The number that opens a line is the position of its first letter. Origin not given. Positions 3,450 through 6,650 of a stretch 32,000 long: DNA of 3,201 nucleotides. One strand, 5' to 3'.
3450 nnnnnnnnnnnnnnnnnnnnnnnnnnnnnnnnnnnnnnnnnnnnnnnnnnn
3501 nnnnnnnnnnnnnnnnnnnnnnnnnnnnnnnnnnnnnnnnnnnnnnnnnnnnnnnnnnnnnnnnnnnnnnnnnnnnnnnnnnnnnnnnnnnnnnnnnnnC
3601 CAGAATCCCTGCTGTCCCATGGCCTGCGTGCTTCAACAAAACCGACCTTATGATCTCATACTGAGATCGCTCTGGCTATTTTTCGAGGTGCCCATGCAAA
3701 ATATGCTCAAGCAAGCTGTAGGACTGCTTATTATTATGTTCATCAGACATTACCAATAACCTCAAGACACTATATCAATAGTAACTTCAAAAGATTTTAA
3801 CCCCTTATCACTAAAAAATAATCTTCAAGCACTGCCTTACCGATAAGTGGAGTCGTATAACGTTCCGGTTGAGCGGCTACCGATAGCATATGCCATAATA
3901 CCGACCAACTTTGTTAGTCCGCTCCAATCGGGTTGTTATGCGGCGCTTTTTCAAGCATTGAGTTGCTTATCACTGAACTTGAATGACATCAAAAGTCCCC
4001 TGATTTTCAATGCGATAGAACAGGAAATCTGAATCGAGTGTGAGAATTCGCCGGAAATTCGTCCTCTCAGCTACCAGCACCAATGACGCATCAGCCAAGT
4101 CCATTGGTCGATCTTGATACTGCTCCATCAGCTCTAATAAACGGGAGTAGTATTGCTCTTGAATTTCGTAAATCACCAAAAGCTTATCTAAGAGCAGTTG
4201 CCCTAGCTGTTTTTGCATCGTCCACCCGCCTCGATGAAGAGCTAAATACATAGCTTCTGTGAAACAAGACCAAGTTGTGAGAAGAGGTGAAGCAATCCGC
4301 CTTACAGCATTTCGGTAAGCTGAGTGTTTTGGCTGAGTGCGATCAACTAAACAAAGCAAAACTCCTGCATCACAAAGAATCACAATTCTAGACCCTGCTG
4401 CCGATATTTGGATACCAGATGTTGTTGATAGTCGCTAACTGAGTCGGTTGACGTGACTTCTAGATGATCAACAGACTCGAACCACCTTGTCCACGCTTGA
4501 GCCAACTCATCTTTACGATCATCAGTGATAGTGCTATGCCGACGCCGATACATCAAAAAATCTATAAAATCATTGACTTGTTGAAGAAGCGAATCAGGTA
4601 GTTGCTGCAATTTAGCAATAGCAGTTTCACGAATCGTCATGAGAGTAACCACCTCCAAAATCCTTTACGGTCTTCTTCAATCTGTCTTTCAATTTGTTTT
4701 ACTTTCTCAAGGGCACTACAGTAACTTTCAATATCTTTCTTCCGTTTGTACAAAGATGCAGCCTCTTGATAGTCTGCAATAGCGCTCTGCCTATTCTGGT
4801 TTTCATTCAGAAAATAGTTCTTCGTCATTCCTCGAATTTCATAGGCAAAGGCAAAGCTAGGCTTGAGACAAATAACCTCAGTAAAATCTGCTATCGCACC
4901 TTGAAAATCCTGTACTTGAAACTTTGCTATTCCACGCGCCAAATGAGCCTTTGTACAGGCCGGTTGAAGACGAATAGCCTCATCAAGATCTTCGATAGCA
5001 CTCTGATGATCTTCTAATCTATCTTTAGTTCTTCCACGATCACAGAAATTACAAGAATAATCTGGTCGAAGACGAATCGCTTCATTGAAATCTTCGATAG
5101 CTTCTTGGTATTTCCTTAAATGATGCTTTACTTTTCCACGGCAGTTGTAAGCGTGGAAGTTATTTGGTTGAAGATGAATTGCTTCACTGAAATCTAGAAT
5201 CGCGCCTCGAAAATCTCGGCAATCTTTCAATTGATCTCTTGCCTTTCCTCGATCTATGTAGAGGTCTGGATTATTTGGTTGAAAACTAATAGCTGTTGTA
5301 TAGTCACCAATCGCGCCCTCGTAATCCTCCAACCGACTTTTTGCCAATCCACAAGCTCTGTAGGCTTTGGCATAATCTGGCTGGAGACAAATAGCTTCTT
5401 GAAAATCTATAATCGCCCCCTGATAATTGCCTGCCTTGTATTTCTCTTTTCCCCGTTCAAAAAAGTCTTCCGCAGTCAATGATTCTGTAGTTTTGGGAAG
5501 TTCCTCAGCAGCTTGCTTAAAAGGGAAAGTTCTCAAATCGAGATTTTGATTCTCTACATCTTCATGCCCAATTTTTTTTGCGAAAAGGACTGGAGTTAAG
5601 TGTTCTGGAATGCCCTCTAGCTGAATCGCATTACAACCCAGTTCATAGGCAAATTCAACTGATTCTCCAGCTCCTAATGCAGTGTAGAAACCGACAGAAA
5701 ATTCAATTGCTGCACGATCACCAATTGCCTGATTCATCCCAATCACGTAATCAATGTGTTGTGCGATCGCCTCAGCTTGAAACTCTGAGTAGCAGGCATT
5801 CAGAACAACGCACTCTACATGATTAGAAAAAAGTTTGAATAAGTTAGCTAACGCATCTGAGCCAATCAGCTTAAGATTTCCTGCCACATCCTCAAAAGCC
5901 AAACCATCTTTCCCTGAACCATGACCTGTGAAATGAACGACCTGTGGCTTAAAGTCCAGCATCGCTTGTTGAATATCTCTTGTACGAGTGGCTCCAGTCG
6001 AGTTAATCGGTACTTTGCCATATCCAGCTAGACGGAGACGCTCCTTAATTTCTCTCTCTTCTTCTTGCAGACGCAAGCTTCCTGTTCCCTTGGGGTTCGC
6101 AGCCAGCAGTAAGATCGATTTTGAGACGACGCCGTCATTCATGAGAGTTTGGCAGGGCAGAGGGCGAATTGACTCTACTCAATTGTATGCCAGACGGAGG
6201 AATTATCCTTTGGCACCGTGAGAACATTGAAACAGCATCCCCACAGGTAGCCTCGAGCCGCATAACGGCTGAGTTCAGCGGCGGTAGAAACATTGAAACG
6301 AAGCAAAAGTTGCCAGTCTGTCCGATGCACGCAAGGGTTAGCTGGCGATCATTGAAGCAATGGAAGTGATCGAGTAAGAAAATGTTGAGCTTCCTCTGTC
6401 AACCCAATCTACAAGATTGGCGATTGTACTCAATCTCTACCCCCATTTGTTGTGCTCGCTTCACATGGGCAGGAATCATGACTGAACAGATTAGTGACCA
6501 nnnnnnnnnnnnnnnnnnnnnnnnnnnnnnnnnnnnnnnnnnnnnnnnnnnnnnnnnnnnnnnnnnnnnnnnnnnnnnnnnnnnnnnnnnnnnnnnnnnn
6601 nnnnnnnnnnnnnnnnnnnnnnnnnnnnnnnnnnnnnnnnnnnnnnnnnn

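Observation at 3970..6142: Three-gene operon: CHAT-TPR caspase-like protease translationally coupled to a VapB-like / PIN (VapC) pair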

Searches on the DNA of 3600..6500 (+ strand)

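Call 10: search_dna_similar(query=window:3600-6500:+, collection=plasmids, mode=near)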
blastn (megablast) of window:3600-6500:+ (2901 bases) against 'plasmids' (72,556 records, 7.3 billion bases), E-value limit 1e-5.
No match.

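Call 50: build_rna_model(alignment_id=A2, structure=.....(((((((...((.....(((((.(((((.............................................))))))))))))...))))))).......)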
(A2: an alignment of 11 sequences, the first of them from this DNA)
Model R1 built from alignment A2 (11 sequences, 107 columns); structure: as given.
model positions 97; base pairs 18; branch points 0; effective number of sequences 4.82; information 0.59 bits per position. Calibrated on 0.2 Mb of random sequence (short: E-values are rough).
structure used (alignment columns):
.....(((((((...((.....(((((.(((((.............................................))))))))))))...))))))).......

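Call 51: search_with_rna_model(model_id=R1, source=window, filters=off, max_evalue=10, show_alignments=3)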
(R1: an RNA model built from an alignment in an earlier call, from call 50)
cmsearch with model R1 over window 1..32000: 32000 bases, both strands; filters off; matches with E-value up to 10: 13.
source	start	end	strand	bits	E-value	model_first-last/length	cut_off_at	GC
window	3849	3946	-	77.7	8.6e-18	1-97/97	no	0.52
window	31753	31842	+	37.5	1.2e-07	1-97/97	no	0.49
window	1455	1551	-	30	9.8e-06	1-97/97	no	0.53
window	6254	6348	-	23.1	0.00053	1-97/97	no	0.55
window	6255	6349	+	19.8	0.0037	1-97/97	no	0.54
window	3850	3947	+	19.6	0.0041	1-97/97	no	0.51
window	16451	16533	-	11.9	0.35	1-97/97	no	0.57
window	31753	31835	-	8.9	2.1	1-97/97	no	0.48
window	22055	22133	+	8.1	3.4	1-97/97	no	0.57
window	14786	14872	-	7.6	4.4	1-97/97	no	0.6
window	19190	19221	+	7.4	4.9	1-97/97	no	0.62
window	7738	7806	-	6.4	8.6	1-97/97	no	0.39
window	20468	20506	+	6.4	8.8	1-97/97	no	0.54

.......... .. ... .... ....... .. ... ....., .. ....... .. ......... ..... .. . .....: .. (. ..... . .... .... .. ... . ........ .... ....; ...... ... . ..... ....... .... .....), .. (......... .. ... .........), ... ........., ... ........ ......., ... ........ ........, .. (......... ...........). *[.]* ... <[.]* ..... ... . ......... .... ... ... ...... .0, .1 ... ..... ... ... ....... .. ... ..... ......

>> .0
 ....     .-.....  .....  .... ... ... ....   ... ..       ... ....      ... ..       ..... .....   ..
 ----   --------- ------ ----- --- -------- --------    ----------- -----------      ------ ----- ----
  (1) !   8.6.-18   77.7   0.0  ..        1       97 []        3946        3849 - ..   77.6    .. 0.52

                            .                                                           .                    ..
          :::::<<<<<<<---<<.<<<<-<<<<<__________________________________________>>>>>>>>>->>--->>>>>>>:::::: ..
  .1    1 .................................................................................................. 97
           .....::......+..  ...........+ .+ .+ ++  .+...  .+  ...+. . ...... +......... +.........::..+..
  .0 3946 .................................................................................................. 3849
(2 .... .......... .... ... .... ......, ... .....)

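Call 53: search_with_rna_model(model_id=R1, sources=[L085, L086, L087, L088, L089, L090, L091, L092, L093, L094, L095, L096, L097, L098, L099, L100, L101, L102, L103, L104, L105, L106, L107, L108, L109, L110, L111, L112, L113, L114, L115, L116, L117, L118, L119, L120, L121, L122, L123, L124, L125, L126, L127, L128, L129, L130, L131, L132, L133, L134, L135, L136, L137, L138, L139, L140, L141, L142, L143, L144, L145, L146, L147, L148, L149, L150, L151, L152, L153, L154, L155, L156, L157, L158, L159, L160, L161, L162, L163, L164, L002, L003, L004, L006], max_evalue=0.01)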
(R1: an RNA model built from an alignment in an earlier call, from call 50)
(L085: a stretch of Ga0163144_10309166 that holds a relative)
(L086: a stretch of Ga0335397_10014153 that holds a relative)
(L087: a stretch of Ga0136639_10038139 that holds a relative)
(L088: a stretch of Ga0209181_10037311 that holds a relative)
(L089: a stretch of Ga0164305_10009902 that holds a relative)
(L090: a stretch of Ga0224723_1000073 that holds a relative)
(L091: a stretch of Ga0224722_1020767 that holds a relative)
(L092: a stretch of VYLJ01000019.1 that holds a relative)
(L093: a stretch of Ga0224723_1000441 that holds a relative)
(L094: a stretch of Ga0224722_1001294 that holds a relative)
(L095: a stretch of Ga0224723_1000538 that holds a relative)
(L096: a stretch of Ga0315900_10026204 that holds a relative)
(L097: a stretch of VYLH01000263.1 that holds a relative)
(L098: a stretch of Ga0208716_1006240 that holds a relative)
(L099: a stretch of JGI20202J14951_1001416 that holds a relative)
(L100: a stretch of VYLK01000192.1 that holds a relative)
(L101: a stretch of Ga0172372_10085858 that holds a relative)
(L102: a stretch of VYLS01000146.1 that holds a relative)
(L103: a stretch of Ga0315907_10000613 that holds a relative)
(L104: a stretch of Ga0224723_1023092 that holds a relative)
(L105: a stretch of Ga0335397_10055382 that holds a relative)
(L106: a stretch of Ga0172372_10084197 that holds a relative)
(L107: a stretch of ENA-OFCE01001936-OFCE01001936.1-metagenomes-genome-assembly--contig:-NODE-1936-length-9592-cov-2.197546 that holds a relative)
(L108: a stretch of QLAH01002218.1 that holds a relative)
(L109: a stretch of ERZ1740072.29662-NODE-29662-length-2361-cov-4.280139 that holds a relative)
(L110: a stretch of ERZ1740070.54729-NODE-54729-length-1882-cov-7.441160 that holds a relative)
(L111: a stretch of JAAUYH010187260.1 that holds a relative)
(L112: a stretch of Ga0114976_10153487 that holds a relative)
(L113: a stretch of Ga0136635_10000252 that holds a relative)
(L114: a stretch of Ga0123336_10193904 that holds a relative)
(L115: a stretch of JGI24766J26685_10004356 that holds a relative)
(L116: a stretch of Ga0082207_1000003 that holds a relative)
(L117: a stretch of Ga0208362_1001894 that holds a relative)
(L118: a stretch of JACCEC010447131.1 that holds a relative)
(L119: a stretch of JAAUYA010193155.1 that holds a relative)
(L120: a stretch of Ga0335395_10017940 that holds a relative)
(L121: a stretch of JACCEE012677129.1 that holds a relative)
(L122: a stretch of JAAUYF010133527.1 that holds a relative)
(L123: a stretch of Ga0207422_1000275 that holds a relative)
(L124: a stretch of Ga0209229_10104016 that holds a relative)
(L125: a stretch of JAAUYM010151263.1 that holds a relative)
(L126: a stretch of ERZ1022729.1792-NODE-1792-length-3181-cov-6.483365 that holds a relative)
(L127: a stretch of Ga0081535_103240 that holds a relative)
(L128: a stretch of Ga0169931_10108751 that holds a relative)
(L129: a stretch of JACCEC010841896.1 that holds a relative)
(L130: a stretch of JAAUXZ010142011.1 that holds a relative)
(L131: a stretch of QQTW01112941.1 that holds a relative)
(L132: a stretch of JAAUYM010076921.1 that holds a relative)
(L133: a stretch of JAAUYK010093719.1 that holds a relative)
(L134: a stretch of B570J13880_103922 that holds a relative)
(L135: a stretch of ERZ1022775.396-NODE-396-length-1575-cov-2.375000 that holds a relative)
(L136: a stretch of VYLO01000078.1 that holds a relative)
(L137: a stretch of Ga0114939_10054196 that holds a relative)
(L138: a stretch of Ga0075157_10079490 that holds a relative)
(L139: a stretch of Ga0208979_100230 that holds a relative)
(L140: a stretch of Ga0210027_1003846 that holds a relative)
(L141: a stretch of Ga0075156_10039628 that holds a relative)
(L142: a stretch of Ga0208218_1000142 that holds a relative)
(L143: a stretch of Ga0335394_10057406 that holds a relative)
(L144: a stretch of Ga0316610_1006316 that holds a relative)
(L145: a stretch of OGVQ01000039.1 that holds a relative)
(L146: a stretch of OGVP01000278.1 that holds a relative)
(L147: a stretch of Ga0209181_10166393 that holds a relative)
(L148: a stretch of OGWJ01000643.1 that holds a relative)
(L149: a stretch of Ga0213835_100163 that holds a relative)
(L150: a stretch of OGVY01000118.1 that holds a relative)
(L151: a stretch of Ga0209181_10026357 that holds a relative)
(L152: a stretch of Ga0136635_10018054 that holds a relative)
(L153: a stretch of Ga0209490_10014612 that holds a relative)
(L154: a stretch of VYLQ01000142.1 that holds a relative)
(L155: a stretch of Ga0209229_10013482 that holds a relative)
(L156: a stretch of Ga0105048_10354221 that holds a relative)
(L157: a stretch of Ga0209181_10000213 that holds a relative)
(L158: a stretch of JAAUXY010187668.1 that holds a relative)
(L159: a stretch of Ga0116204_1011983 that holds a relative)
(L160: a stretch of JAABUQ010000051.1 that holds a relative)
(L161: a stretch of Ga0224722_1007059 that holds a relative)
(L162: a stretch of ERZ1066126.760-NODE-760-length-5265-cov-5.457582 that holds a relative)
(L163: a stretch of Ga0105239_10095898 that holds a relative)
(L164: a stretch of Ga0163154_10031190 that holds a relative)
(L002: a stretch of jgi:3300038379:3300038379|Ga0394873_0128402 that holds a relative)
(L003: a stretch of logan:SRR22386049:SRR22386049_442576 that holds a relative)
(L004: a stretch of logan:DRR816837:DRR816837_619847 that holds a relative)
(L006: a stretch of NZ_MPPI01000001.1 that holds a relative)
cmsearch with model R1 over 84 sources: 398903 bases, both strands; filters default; matches with E-value up to 0.01: 35.
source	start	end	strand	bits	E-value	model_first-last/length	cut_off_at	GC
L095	4438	4535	+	94.6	5.7e-21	1-97/97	no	0.54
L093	4441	4538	+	92.7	1.8e-20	1-97/97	no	0.61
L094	4441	4538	+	92.7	1.8e-20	1-97/97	no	0.61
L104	1131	1227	+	92.4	2.1e-20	1-97/97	no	0.51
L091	2363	2459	+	88.8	1.7e-19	1-97/97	no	0.57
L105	3979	4076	+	88.1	2.6e-19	1-97/97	no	0.53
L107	4432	4528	+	78.9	5.5e-17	1-97/97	no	0.53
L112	873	972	+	73.6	1.1e-15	1-97/97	no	0.51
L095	1970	2064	+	71.4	4.3e-15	1-97/97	no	0.56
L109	1662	1757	+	66.5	7.5e-14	1-97/97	no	0.53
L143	3318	3415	+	57.7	1.2e-11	1-97/97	no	0.52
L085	1475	1571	-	57.5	1.4e-11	1-97/97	no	0.58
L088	4779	4876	+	52.6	2.3e-10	1-97/97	no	0.45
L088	2424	2523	-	51.9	3.6e-10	1-97/97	no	0.56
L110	1613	1707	+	51.6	4.3e-10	1-97/97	no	0.52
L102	3427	3523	+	50.1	1e-09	1-97/97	no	0.61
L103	3388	3485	+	49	1.9e-09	1-97/97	no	0.46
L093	5893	5991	+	48.7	2.3e-09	1-97/97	no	0.58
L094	5893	5991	+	48.7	2.3e-09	1-97/97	no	0.58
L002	275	372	+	47.7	4e-09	1-97/97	no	0.65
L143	2080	2177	+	47.7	4.1e-09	1-97/97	no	0.48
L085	1476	1572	+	46.8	6.7e-09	1-97/97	no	0.59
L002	602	699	+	46.2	9.8e-09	1-97/97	no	0.56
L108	286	382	+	44.5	2.6e-08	1-97/97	no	0.51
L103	2414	2511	+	43.2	5.4e-08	1-97/97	no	0.41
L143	790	886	-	43.2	5.6e-08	1-97/97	no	0.46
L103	5764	5863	+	41.5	1.5e-07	1-97/97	no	0.49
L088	2425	2524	+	37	2.1e-06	1-97/97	no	0.57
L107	3381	3476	+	36.7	2.5e-06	1-97/97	no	0.52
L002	1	80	+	35.6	4.7e-06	19-97/97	5'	0.66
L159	3086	3184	+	34.3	9.8e-06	1-97/97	no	0.53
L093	4699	4794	+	24.9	0.0024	1-97/97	no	0.57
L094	4699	4794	+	24.9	0.0024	1-97/97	no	0.57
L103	3189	3269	+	24.5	0.0029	1-97/97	no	0.54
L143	3317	3412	-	23.9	0.0042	1-97/97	no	0.53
